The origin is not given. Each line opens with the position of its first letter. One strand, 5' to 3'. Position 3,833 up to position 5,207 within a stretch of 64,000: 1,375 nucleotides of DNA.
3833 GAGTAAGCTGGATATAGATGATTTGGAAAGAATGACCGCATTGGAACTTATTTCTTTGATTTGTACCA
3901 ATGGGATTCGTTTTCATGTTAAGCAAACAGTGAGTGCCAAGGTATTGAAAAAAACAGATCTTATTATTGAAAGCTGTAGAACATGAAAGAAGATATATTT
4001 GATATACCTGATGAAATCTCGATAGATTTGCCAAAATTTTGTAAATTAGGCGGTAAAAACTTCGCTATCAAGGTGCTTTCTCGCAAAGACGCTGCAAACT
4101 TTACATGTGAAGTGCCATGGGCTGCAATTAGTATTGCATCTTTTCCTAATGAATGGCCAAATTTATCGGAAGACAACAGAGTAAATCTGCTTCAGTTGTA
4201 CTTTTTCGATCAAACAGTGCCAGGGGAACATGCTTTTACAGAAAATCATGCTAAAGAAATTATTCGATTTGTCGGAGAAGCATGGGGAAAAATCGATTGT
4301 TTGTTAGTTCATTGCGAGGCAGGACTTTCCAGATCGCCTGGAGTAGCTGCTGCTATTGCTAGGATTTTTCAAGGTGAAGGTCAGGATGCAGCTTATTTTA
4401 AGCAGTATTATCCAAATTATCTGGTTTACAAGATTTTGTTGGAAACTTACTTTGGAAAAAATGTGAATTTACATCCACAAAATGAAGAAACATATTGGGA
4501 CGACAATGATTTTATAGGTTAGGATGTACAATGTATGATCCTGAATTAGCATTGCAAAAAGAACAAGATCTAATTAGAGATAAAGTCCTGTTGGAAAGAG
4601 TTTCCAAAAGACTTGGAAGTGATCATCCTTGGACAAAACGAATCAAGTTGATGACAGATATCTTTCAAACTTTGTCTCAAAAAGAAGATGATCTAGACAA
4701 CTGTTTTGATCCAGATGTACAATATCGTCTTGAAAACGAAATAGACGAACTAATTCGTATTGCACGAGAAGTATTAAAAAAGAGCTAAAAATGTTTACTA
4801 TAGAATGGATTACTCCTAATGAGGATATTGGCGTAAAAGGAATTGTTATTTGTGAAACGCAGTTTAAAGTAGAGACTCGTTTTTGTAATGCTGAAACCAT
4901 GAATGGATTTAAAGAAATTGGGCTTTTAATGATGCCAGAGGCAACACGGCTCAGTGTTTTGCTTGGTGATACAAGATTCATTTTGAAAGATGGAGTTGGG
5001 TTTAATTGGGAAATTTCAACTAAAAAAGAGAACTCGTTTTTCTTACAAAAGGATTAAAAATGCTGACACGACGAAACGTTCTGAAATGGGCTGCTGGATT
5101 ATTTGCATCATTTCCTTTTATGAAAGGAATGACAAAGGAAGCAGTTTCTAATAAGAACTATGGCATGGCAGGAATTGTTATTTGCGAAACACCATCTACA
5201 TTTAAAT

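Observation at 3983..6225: Thg1-like 3'-5' nucleotidyltransferase near a Cys-phosphatase; with a Nudix and an HD hydrolase elsewhere, a possible RNA 5'-end toolkit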

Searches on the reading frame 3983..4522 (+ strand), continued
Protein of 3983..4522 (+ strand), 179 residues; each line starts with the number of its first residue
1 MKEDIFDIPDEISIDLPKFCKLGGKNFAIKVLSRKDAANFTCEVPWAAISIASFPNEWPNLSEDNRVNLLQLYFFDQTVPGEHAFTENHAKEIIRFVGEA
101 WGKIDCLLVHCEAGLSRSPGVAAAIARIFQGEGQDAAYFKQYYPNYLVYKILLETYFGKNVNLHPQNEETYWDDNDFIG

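Call 48: find_encoding_contigs(protein=P0001, flank=10000, max_places=3)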
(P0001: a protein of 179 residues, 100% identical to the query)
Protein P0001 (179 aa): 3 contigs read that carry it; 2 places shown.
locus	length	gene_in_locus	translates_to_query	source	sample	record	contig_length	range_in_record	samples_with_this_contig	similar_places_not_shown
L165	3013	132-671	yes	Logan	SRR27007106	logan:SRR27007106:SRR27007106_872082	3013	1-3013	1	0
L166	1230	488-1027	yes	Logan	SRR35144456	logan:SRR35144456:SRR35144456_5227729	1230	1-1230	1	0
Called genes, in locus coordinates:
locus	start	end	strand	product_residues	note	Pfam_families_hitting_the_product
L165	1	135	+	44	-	?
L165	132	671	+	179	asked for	-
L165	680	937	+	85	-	-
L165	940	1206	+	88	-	-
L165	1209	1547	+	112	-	-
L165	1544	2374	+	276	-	PF04446:Thg1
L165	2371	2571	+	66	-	-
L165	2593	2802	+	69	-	-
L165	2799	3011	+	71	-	?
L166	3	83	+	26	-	?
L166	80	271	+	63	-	-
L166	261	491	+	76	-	-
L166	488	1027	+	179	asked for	-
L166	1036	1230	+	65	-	?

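Call 53: search_dna_similar(query=window:3983-4522:+, collection=phages, mode=protein, max_rows=60, max_evalue=0.001)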
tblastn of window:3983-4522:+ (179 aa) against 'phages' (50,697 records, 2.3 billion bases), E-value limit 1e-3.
Records with a match: 5; places in all: 5; records where one place covers at least 80% of the query: 0.
Best place of each record, by identity: <60% 5.
By first word of the organism name: Clostridium 4; Sinorhizobium 1.
By host as written in the record: Clostridium botulinum type C strain C-Stockholm 2; Sinohrizobium meliloti NRRL L-50 1; - 1; Clostridium botulinum D str. 1873 1.
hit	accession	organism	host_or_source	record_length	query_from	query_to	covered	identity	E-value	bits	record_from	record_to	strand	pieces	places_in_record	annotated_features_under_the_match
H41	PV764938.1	Sinorhizobium phage Phosso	Sinohrizobium meliloti NRRL L-50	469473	20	153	75%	29.9%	9e-11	65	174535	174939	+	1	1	tyrosine phosphatase | hypothetical protein (x2)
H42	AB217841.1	Clostridium botulinum D phage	-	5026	85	155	40%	35.1%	3e-4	46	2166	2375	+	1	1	conserved hypothetical protein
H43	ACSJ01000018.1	Clostridium phage D-1873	Clostridium botulinum D str. 1873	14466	85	155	40%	35.1%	3e-4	46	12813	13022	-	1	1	conserved hypothetical protein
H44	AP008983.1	Clostridium phage c-st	Clostridium botulinum type C strain ...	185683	85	155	40%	35.1%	3e-4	46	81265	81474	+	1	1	conserved hypothetical protein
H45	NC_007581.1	Clostridium phage c-st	Clostridium botulinum type C strain ...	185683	85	155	40%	35.1%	3e-4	46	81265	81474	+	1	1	hypothetical protein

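Call 54: get_annotated_region(hit=H41, flank=7000)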
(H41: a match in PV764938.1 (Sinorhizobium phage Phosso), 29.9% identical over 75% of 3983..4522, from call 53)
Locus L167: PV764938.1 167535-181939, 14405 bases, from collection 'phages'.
description: Sinorhizobium phage Phosso, complete genome.
organism: Sinorhizobium phage Phosso (NCBI taxid 3435197)
taxonomy: Viruses
host: Sinohrizobium meliloti NRRL L-50; source: soil; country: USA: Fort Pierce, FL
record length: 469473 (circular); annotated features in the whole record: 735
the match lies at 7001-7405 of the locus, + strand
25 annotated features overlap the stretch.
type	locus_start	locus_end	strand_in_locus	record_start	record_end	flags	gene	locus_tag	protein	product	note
CDS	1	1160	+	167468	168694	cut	-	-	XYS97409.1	RNA ligase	251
CDS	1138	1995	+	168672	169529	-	-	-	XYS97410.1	ATP-grasp domain-containing protein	252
CDS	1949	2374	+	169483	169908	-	-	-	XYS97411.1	hypothetical protein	253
CDS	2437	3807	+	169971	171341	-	-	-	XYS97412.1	cysteinyl-tRNA synthetase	254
CDS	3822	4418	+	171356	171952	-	-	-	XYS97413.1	hypothetical protein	255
tRNA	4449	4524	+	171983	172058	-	-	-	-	tRNA-OTHER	tRNA-Undet(nnn)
CDS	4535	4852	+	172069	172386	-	-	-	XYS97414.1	hypothetical protein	257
CDS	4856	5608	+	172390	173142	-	-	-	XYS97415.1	serine-tRNA synthetase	258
CDS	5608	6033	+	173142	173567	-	-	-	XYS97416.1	hypothetical protein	259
CDS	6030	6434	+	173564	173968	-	-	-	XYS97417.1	hypothetical protein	260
CDS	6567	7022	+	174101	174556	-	-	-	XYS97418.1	hypothetical protein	261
CDS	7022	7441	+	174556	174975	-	-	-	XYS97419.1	tyrosine phosphatase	262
CDS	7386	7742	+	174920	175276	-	-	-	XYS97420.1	hypothetical protein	263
CDS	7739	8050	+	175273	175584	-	-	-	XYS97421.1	hypothetical protein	264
CDS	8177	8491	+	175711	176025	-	-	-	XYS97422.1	hypothetical protein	265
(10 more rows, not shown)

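Call 60: find_encoding_contigs(protein=P0009, flank=10000, max_places=2)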
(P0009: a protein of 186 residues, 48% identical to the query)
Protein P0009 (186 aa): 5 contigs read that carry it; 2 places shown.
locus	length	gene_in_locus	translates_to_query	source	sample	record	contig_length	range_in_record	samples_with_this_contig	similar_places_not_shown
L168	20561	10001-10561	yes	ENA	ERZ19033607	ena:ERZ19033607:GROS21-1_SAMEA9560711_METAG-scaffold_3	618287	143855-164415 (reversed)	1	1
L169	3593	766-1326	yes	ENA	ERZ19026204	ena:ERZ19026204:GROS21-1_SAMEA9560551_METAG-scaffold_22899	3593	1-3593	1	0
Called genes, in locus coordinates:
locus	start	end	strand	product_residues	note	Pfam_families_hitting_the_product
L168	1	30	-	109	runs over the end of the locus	-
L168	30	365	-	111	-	-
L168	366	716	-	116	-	-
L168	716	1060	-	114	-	-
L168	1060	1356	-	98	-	-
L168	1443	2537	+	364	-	-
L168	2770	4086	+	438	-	PF00476:DNA_pol_A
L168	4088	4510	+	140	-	-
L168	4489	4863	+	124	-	-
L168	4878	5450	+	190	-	-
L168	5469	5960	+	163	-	PF00293:NUDIX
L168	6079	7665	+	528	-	PF03796:DnaB_C, PF06745:ATPase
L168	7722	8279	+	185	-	-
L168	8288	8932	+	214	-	PF22175:Ogg-HhH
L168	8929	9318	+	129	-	-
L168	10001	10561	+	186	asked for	PF00782:DSPc (weak)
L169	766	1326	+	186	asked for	PF00782:DSPc (weak)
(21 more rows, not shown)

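Call 61: find_encoding_contigs(protein=P0004, flank=10000, max_places=2)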
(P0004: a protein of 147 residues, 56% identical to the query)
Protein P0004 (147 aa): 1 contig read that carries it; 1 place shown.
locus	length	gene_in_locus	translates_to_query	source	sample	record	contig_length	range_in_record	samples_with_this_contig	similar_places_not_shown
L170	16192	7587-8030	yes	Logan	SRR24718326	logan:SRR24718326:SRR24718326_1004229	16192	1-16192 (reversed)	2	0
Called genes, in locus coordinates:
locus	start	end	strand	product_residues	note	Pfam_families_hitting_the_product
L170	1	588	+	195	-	?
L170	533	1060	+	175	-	-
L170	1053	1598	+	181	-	-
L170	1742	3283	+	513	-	PF03796:DnaB_C, PF06745:ATPase (weak)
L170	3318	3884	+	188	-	-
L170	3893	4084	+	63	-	-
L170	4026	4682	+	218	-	PF22175:Ogg-HhH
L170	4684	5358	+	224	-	PF25084:LbH_EIF2B (faint), PF25087:GMPPB_C, PF00132:Hexapep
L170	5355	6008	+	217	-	PF02585:PIG-L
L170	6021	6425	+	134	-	-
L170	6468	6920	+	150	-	-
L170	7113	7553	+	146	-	-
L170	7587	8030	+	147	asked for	PF00782:DSPc (weak)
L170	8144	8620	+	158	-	PF00011:HSP20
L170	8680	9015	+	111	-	-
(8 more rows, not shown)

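Call 62: find_encoding_contigs(protein=P0014, flank=10000, max_places=2)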
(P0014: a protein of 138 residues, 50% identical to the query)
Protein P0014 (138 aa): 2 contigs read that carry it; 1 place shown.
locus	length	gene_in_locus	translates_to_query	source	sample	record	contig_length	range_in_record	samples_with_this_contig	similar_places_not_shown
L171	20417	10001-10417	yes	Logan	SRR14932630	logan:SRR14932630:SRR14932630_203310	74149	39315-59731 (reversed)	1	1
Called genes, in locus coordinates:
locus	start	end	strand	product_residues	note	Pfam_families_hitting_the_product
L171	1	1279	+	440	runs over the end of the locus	PF00476:DNA_pol_A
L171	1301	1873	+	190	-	-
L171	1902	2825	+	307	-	PF01555:N6_N4_Mtase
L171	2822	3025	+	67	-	-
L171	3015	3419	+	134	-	-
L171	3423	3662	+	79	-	-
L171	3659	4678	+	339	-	PF01555:N6_N4_Mtase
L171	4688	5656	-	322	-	-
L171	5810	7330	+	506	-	PF13481:AAA_25 (faint), PF03796:DnaB_C, PF06745:ATPase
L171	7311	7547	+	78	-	-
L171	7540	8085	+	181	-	-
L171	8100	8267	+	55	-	-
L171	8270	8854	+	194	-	PF22175:Ogg-HhH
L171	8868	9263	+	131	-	-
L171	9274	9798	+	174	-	-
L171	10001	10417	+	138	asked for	-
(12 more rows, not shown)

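Call 64: search_protein_families(library=ncbifam, proteins=[window:3983-4522:+], max_evalue=0.001)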
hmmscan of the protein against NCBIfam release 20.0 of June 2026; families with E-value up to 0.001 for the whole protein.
window:3983-4522:+ (179 aa): 0 families

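Call 70: search_solved_structures(query=L121:10440-11537:+, max_evalue=0.01)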
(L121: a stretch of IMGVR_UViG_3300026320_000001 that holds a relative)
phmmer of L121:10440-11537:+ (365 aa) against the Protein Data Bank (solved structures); distinct sequences matched with E-value up to 0.01: 9.
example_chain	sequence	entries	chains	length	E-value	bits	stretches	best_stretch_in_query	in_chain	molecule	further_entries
5cot_A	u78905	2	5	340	5.9e-39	137.5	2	156-362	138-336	Naegleria gruberi RNA ligase | RNA ligase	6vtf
6vt4_A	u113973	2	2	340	1.1e-38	136.6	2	156-362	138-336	RNA Ligase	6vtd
6vt1_A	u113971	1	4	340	1.5e-38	136.2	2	156-362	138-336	RNA Ligase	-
6vt3_A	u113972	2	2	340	4e-38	134.8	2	156-362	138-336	RNA Ligase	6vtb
6vt0_A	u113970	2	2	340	4e-38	134.8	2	156-362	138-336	RNA Ligase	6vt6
5cou_A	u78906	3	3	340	4e-38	134.8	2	156-362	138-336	Naegleria gruberi RNA ligase | RNA ligase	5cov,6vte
6vt9_A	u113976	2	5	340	4e-38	134.8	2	156-362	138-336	RNA ligase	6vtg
6vt8_A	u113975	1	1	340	4e-38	134.8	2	156-362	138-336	RNA Ligase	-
6vt5_A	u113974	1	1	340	1.2e-37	133.3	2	156-362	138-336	RNA Ligase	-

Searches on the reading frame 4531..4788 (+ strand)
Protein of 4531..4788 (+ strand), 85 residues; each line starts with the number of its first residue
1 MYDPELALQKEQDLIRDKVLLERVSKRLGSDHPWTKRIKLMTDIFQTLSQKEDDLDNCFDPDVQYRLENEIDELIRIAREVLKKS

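Call 4: search_protein_families(library=pfam, proteins=[window:4531-4788:+], max_evalue=0.01)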
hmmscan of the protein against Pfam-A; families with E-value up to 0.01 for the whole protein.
window:4531-4788:+ (85 aa): 0 families

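Call 5: search_protein_families(library=phrogs, proteins=[window:4531-4788:+], max_evalue=0.01)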
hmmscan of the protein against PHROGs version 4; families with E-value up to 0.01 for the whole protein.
window:4531-4788:+ (85 aa): 0 families

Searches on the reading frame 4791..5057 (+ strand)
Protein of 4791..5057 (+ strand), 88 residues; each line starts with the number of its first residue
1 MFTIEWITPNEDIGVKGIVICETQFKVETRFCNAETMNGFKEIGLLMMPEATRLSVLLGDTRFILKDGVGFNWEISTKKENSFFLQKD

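Call 4: search_protein_families(library=pfam, proteins=[window:4791-5057:+], max_evalue=0.01)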
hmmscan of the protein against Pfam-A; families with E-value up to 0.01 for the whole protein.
window:4791-5057:+ (88 aa): 0 families

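Call 5: search_protein_families(library=phrogs, proteins=[window:4791-5057:+], max_evalue=0.01)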
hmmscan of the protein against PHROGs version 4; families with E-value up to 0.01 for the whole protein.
window:4791-5057:+ (88 aa): 0 families
